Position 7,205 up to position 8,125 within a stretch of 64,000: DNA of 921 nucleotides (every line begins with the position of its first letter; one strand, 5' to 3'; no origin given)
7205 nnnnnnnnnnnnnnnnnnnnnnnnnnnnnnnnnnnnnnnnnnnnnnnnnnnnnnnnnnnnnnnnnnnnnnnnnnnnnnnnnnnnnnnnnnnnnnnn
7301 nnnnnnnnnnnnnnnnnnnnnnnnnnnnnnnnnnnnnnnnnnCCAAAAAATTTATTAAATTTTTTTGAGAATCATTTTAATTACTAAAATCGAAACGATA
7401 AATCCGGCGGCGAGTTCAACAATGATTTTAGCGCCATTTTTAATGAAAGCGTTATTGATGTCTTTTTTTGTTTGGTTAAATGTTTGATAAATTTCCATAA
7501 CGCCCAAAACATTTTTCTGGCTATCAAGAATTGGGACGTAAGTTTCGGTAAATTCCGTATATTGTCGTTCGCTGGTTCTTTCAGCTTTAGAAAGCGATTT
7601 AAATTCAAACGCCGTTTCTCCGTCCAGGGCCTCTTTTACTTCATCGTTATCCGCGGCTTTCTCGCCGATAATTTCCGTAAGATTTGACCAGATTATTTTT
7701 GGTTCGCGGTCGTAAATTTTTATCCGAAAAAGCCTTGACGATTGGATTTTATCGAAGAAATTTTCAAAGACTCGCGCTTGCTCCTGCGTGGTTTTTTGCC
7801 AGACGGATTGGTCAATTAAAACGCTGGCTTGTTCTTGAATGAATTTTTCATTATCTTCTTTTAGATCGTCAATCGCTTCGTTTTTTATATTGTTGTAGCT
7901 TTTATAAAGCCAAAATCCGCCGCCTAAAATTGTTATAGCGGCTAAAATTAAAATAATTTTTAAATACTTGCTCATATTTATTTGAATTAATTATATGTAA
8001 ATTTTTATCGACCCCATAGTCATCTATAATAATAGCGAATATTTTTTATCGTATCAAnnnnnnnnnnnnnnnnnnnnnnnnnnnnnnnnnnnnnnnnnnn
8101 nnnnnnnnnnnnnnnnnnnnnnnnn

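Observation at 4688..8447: Two-component cluster with a free-standing copy of the kinase sensor domain and three output-less response regulators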

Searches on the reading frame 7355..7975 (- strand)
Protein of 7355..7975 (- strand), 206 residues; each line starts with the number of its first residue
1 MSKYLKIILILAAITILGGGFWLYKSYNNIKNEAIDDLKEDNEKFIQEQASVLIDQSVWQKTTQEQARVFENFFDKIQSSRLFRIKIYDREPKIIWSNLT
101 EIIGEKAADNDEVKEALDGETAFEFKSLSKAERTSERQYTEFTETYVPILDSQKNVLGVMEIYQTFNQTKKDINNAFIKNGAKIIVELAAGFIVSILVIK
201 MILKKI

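Call 3: search_protein_families(library=pfam, proteins=[window:7355-7975:-], max_evalue=0.01)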
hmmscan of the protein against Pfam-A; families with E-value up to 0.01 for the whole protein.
window:7355-7975:- (206 aa): 0 families

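Call 11: find_homologous_proteins(query=window:7355-7975:-, max_evalue=0.001)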
Query window:7355-7975:- (206 aa): 1 proteins with E <= 0.001 among 566 candidates.
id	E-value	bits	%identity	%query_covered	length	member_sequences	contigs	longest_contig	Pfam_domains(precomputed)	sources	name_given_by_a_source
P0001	2.5e-125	433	100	100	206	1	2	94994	-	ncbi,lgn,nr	ncbi:MAG: hypothetical protein HYV52_02505 [Parcubacteria group bacterium]|nr:hypothetical protein [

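Call 13: find_encoding_contigs(protein=P0001, flank=10000, max_places=6)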
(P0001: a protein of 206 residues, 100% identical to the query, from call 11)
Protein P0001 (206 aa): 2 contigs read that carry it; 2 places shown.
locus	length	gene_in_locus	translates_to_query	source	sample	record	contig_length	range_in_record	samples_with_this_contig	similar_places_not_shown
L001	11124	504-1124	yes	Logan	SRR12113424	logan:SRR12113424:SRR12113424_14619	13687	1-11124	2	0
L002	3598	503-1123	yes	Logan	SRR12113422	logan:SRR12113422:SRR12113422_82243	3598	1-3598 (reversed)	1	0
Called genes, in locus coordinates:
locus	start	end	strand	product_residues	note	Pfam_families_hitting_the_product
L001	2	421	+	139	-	?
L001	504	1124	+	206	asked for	-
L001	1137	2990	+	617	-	PF08448:PAS_4 (faint), PF00989:PAS, PF13426:PAS_9, PF00512:HisKA, PF02518:HATPase_c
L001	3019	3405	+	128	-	PF00072:Response_reg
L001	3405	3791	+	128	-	PF00072:Response_reg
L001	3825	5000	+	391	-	-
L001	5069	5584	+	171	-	-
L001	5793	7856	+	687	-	PF17191:RecG_wedge, PF00270:DEAD, PF04851:ResIII, PF22590:Cas3-like_C_2 (faint), PF00271:Helicase_C, PF19833:RecG_dom3_C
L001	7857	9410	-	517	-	-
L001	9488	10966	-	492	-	PF03136:Pup_ligase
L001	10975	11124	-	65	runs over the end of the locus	-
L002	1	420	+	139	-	?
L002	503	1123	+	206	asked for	-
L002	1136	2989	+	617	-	PF08448:PAS_4 (faint), PF00989:PAS, PF13426:PAS_9, PF00512:HisKA, PF02518:HATPase_c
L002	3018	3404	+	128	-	PF00072:Response_reg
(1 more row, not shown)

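Call 21: predict_structure(protein=window:7355-7975:-)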
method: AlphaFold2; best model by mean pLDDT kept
length: 206 residues; sequences in the alignment: 1
mean_pLDDT: 49.1   pTM: 0.31
mean pLDDT of the five models: 49.1, 49.0, 48.9, 39.8, 39.5
residues with pLDDT >= 90: 0; 70-90: 10; 50-70: 96; < 50: 100
segments of 3 or more residues with pLDDT < 50: 78-161, 163-173
pLDDT, mean of each block of 10 residues (from residue 1): 69 68 64 61 58 52 56 54 41 35 32 32 28 29 40 40 44 53 56 62 64
secondary structure, 60 per line:
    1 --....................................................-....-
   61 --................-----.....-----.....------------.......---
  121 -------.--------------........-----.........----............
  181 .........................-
elements in order: H3-54 H56-59 H63-78 E84-88 E94-98 H111-117 E143-150 E156-164 H169-205

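Call 22: search_protein_representatives(alignment_id=A1)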
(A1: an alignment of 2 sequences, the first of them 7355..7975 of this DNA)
Query: 2 sequences, 214 profile positions. Proteins with E-value up to 0.001 (for the whole library): 1655; up to 1e-10: 412; up to 1e-30: 29. The best 150 are listed.
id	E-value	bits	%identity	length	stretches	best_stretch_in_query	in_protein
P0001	2.9e-103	360.2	-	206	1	1-214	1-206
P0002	2.4e-100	350.7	-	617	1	1-212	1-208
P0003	2.2e-40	154.7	-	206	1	6-208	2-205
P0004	1.1e-39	152.4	-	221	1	1-213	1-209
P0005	5.0e-38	147.0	-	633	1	1-208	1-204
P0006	2.6e-37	144.7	-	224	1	1-213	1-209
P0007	4.0e-37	144.1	-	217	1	9-200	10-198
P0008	1.5e-35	138.9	-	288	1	14-207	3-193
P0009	2.2e-35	138.4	-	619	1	1-205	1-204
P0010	2.7e-35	138.1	-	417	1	1-203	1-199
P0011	3.5e-35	137.7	-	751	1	1-209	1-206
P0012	4.6e-35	137.3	-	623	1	1-207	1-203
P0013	5.8e-35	137.0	-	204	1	2-184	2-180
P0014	9.2e-35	136.3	-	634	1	1-204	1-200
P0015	1.7e-34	135.4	-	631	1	1-202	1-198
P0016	2.3e-34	135.0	-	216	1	11-209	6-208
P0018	3.0e-34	134.7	-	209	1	9-209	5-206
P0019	7.2e-34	133.4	-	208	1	8-213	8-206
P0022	2.1e-33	131.9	-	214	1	10-182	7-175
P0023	2.2e-33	131.8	-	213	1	7-212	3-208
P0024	4.0e-33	131.0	-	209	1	2-210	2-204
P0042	6.5e-28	113.9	-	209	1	11-207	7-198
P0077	2.0e-23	99.3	-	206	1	10-195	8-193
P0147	2.3e-17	79.5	-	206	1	9-203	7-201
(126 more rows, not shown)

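Call 31: find_related_loci(query=A3, collection=genome_contigs, flank=6000)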
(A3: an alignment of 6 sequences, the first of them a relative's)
Query A3 (206 aa) in genome_contigs; peptide patterns used: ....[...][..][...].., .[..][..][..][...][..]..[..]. (x = any residue, [..] = any of these).
363 stretches matched a pattern; 2 encode a relative of the query (tblastn E <= 1e-3); 2 distinct loci.
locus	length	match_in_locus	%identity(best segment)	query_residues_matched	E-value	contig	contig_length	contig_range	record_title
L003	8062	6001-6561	34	20-200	7e-31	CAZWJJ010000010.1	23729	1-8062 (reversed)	MAG TPA_asm: uncultured Candidatus Saccharibacteria bacterium isolate SRP273308_co1_423 genome assembly, contig: NODE_21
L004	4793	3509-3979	37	7-164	1e-27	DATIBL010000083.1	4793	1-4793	MAG TPA_asm: Candidatus Paceibacterota bacterium isolate SMAG_U16289 k141_2282560, whole genome shotgun sequence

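Call 34: find_related_loci(query=A3, collection=metagenome_contigs, flank=5000)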
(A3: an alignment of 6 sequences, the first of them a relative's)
Query A3 (206 aa) in metagenome_contigs; peptide patterns used: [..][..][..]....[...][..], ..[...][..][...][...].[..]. (x = any residue, [..] = any of these).
250 stretches matched a pattern; 5 encode a relative of the query (tblastn E <= 1e-3); 5 distinct loci.
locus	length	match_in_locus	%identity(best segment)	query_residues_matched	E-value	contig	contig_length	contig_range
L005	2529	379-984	43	4-205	6e-52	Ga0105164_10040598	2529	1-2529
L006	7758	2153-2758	43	4-205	2e-49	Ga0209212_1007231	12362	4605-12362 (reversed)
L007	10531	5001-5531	46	4-179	9e-46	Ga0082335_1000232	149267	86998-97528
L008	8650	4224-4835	43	1-206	1e-44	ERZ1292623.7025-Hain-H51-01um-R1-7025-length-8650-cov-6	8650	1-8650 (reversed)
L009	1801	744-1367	37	1-204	7e-44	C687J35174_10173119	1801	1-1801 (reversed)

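Call 37: predict_structure(alignment_id=A2)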
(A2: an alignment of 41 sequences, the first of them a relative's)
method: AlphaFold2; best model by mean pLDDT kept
length: 206 residues; sequences in the alignment: 41
mean_pLDDT: 95.3   pTM: 0.86
mean pLDDT of the five models: 95.3, 94.9, 94.7, 94.5, 94.2
residues with pLDDT >= 90: 191; 70-90: 9; 50-70: 6; < 50: 0
segments of 3 or more residues with pLDDT < 50: none
pLDDT, mean of each block of 10 residues (from residue 1): 95 98 98 97 97 97 97 97 97 97 97 98 88 73 97 97 97 98 98 98 91
secondary structure, 60 per line:
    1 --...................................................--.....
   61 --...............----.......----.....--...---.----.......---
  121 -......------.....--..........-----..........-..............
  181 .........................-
elements in order: H3-53 H56-60 H63-77 E82-88 E93-97 H111-117 E122-127 H134-138 E141-150 E156-165 H167-205

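Call 39: fold_search(model_id=the predicted structure, library=pdb)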
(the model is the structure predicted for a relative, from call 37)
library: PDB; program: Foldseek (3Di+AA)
matches with E <= 10: 1192; with E <= 0.001: 42
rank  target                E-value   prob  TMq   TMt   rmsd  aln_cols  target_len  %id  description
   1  9a5d_A                1.3e-09  1.00  0.46  0.21   7.2       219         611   16  Integrative model of WALK-YYCH by crosslinking MS and deep learning (released 2024-09-18)
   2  7dud_A                6.5e-08  1.00  0.44  0.59   5.8       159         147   16  Crystal Structure of erWalK (released 2022-01-19)
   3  4ywz_B                1.2e-07  1.00  0.52  0.71   3.9       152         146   16  Crystal structure of the extracellular receptor domain of the essential sensor kinase WalK from Staphylococcus aureus (released 2016-03-30)
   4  4ywz_A                1.7e-07  1.00  0.45  0.59   5.9       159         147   15  Crystal structure of the extracellular receptor domain of the essential sensor kinase WalK from Staphylococcus aureus (released 2016-03-30)
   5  4jgq_B                1.9e-06  1.00  0.46  0.46   5.2       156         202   15  The crystal structure of sporulation kinase D mutant sensor domain, r131a, from Bacillus subtilis subsp in co-crystall (released 2013-05-15)
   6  4jgr_B                3.6e-06  1.00  0.45  0.45   5.2       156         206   15  The crystal structure of sporulation kinase D mutant sensor domain, R131A, from Bacillus subtilis subsp at 2.4A resolu (released 2013-05-15)
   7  5is1                  4.0e-06  1.00  0.48  0.65   4.4       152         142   15  Crystal structure of the extracellular domain of sensor histidine kinase YycG from Staphylococcus aureus at 2.0 Angstrom (released 2016-07-20)
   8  4jgo_A                4.9e-06  1.00  0.45  0.45   5.4       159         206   15  The crystal structure of sporulation kinase d sensor domain from Bacillus subtilis subsp. (released 2013-05-15)
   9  4jgp_B                5.5e-06  1.00  0.45  0.45   5.3       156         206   15  The crystal structure of sporulation kinase D sensor domain from Bacillus subtilis subsp in complex with pyruvate at 2 (released 2013-05-15)
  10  4jgo_B                6.2e-06  1.00  0.45  0.45   5.9       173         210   17  The crystal structure of sporulation kinase d sensor domain from Bacillus subtilis subsp. (released 2013-05-15)
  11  4jgq_A                9.0e-06  1.00  0.46  0.47   5.4       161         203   15  The crystal structure of sporulation kinase D mutant sensor domain, r131a, from Bacillus subtilis subsp in co-crystall (released 2013-05-15)
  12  4jgr_A                1.2e-05  1.00  0.45  0.46   5.3       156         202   15  The crystal structure of sporulation kinase D mutant sensor domain, R131A, from Bacillus subtilis subsp at 2.4A resolu (released 2013-05-15)
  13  2j80_A                2.3e-05  1.00  0.44  0.66   4.8       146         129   13  Structure of Citrate-bound Periplasmic Domain of Sensor Histidine Kinase CitA (released 2007-10-23)
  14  1p0z_A                3.3e-05  1.00  0.46  0.67   3.6       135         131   13  Sensor Kinase CitA binding domain (released 2003-08-19)
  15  2j80_B                3.7e-05  1.00  0.43  0.66   4.7       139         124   12  Structure of Citrate-bound Periplasmic Domain of Sensor Histidine Kinase CitA (released 2007-10-23)
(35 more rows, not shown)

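Call 41: find_homologous_proteins(query=A2, max_evalue=0.00001)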
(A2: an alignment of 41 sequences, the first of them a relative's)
Query A2 (41 sequences) (206 aa, profile of the alignment): 22 proteins with E <= 0.00001 among 5528 candidates.
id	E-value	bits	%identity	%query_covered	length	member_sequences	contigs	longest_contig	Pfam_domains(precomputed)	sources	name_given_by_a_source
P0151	3.8e-77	277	36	100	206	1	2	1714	-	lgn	-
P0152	9.4e-77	275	35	100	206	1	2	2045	-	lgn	-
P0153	2.2e-71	258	43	98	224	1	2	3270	-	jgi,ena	-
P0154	6.2e-69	250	43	99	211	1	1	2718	-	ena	-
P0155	8.7e-69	249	43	98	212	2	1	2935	-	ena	-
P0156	1.3e-68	249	46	85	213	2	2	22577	-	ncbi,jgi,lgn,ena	-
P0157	1.3e-68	249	43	98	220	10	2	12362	-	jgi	-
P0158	1.9e-68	248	43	94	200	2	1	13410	-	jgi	jgi:hypothetical protein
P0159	3.1e-68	248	46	86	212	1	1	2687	-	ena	-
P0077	1.3e-67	245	32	86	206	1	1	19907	-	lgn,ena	-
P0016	1.2e-66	242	38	96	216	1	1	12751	-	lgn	-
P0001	1.5e-66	242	100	100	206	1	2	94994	-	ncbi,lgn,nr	ncbi:MAG: hypothetical protein HYV52_02505 [Parcubacteria group bacterium]|nr:hypothetical protein [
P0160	8.1e-62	227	45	88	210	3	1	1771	-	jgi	jgi:hypothetical protein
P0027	2.9e-59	218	42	73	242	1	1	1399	-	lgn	-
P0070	3.7e-55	205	27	96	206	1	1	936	-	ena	-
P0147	2.6e-44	169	27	90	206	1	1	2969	-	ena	-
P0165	1.3e-32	131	27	55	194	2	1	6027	-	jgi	jgi:hypothetical protein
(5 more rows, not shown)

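Call 42: find_encoding_contigs(protein=P0156, flank=7000, max_places=2)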
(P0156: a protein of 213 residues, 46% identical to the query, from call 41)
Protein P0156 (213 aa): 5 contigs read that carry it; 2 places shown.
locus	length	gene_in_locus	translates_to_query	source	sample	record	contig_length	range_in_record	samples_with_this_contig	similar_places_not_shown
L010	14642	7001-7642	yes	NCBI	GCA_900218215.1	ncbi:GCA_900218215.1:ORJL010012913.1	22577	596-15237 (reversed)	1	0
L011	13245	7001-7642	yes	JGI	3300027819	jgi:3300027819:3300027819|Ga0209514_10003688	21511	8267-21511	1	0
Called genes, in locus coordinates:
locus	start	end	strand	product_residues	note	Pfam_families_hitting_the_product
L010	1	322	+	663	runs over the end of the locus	PF01654:Cyt_bd_oxida_I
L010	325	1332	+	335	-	PF00034:Cytochrom_C (weak), PF13442:Cytochrome_CBB3 (faint)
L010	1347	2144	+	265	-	PF13442:Cytochrome_CBB3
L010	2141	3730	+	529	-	PF00034:Cytochrom_C, PF13442:Cytochrome_CBB3, PF00034:Cytochrom_C, PF13442:Cytochrome_CBB3, PF09459:EB_dh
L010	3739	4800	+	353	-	PF00582:Usp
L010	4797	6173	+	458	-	PF04055:Radical_SAM, PF13186:SPASM, PF08369:PCP_red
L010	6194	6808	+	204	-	PF13620:CarboxypepD_reg, PF14686:fn3_3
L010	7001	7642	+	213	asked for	-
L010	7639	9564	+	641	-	PF01590:GAF, PF13185:GAF_2, PF13492:GAF_3, PF00512:HisKA, PF02518:HATPase_c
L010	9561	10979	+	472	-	PF00512:HisKA, PF02518:HATPase_c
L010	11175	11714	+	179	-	-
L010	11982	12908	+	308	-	PF01522:Polysacc_deac_1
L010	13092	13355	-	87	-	-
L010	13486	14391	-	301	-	PF00126:HTH_1, PF03466:LysR_substrate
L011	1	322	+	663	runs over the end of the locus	PF01654:Cyt_bd_oxida_I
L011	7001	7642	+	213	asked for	-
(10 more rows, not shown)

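Call 43: find_encoding_contigs(protein=P0077, flank=7000, max_places=2)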
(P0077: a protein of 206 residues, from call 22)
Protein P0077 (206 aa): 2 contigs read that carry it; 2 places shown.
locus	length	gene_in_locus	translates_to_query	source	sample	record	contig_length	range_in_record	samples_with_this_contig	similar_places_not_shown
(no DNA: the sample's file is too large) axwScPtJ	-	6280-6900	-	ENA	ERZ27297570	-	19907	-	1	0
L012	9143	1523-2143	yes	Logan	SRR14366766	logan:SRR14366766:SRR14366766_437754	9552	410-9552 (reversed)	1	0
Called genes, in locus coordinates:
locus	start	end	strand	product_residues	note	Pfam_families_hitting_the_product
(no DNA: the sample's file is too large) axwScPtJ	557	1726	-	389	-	PF03235:GmrSD_N, PF01844:HNH (weak)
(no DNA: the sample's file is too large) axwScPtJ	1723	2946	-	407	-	PF13651:EcoRI_methylase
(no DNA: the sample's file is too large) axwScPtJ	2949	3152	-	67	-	PF13560:HTH_31, PF12844:HTH_19, PF01381:HTH_3, PF13443:HTH_26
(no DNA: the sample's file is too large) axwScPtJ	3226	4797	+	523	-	PF00239:Resolvase, PF07508:Recombinase, PF13408:Zn_ribbon_recom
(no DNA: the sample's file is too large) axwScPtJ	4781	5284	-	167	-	-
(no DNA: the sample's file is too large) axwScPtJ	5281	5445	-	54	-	-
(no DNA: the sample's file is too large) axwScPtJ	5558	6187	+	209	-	PF01300:Sua5_yciO_yrdC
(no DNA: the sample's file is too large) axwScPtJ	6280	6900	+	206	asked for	-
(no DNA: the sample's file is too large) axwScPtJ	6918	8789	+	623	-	PF08448:PAS_4 (faint), PF00672:HAMP, PF00512:HisKA, PF02518:HATPase_c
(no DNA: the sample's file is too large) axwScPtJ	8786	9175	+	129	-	PF00072:Response_reg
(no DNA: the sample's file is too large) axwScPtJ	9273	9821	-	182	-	-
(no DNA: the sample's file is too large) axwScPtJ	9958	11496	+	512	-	-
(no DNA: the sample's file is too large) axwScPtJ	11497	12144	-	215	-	-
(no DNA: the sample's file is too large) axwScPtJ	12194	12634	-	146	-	PF00903:Glyoxalase, PF13669:Glyoxalase_4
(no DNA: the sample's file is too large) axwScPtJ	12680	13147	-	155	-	PF07681:DoxX (weak)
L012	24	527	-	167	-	-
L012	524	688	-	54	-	-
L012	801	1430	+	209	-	PF01300:Sua5_yciO_yrdC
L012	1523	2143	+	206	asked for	-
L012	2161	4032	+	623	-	PF08448:PAS_4 (faint), PF00672:HAMP, PF00512:HisKA, PF02518:HATPase_c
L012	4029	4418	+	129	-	PF00072:Response_reg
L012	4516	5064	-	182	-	-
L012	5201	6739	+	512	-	-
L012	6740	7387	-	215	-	-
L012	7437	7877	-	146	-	PF00903:Glyoxalase, PF13669:Glyoxalase_4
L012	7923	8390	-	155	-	PF07681:DoxX (weak)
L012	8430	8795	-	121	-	PF12840:HTH_20 (weak), PF01022:HTH_5 (weak)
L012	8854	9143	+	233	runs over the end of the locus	?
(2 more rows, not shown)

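Call 44: find_encoding_contigs(protein=P0158, flank=7000, max_places=2)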
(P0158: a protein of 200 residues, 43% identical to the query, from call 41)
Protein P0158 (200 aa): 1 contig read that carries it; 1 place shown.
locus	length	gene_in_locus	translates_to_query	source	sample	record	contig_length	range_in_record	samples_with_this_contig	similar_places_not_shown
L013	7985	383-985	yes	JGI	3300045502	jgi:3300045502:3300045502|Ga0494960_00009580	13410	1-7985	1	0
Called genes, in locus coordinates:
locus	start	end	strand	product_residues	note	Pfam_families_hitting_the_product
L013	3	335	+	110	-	?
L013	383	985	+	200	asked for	-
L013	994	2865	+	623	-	PF01590:GAF, PF13185:GAF_2, PF13492:GAF_3, PF00512:HisKA, PF02518:HATPase_c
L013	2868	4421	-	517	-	PF01039:Carboxyl_trans, PF03255:ACCA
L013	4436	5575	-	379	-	PF03977:OAD_beta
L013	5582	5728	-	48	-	PF04277:OAD_gamma (weak)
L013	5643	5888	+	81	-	-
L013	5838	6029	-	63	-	PF00364:Biotin_lipoyl, PF25917:BSH_RND (weak), PF25973:BSH_CzcB (faint), PF25919:BSH_CusB (weak)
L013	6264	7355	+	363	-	PF07883:Cupin_2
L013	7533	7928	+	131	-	PF08239:SH3_3 (weak)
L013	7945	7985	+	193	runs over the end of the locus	PF02660:G3P_acyltransf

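Call 45: find_encoding_contigs(protein=P0016, flank=7000, max_places=2)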
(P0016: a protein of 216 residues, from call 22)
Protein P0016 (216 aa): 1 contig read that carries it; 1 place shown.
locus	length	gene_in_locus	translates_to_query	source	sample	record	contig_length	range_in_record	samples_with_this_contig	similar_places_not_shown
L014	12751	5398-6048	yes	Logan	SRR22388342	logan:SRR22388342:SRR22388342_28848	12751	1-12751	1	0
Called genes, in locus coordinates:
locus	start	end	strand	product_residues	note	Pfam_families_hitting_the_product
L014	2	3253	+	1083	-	?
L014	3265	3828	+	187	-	PF00578:AhpC-TSA, PF08534:Redoxin, PF13905:Thioredoxin_8 (weak)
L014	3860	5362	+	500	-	PF14827:dCache_3, PF17203:sCache_3_2 (faint), PF17201:Cache_3-Cache_2, PF17202:sCache_3_3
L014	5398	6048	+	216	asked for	-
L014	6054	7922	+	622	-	PF00672:HAMP, PF00512:HisKA, PF02518:HATPase_c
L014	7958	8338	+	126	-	PF00072:Response_reg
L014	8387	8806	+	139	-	PF00072:Response_reg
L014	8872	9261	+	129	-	-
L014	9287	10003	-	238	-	-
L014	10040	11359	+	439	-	-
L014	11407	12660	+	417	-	PF05635:23S_rRNA_IVP, PF22296:bAvd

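Call 51: search_protein_families(library=ncbifam, proteins=[window:7355-7975:-], max_evalue=0.001)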
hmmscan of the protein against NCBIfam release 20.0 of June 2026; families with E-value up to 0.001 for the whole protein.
window:7355-7975:- (206 aa): 1 family
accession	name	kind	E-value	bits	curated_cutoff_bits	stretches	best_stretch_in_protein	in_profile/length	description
NF033092.0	HK_WalK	equivalog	2.7e-06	26.3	725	1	7-204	14-203/594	cell wall metabolism sensor histidine kinase WalK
